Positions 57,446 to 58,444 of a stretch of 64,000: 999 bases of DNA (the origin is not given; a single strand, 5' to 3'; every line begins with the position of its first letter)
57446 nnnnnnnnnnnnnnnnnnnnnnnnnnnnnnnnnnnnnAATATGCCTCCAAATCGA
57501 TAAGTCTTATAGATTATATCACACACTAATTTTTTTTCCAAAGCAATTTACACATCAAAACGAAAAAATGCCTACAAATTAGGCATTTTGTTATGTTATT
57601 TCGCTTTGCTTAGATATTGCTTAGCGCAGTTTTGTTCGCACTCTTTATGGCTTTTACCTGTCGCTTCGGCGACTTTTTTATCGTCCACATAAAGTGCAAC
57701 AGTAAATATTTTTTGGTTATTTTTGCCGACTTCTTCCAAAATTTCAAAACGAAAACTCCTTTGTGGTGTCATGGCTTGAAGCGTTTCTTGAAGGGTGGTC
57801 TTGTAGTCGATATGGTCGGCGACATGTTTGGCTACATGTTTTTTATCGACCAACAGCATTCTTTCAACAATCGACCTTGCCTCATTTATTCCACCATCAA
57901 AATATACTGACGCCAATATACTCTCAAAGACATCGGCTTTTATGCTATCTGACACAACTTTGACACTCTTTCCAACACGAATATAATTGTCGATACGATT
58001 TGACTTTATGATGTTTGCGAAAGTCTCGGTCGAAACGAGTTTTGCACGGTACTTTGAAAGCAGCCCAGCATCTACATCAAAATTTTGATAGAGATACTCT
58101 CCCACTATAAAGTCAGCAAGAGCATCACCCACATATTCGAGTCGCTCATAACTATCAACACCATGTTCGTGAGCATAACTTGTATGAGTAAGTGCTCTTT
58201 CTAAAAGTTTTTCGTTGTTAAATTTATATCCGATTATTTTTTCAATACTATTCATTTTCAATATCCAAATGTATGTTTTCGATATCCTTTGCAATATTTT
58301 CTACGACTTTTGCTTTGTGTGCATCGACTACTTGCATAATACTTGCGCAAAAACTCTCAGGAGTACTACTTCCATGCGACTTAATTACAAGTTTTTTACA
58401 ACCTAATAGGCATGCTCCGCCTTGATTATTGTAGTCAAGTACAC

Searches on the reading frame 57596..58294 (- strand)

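Call 67: search_protein_families(library=pfam, proteins=[window:57596-58294:-], max_evalue=0.001)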
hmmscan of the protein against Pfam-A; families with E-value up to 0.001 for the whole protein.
window:57596-58294:- (232 aa): 3 families
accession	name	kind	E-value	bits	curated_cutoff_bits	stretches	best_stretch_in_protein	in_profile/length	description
PF14622.11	Ribonucleas_3_3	-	2.1e-27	96.3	35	1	27-148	1-125/128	Ribonuclease-III-like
PF00636.31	Ribonuclease_3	-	1.5e-16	61.4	27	1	50-135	1-102/102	Ribonuclease III domain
PF00035.32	dsrm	-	1.2e-10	42.3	23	1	164-229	1-64/66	Double-stranded RNA binding motif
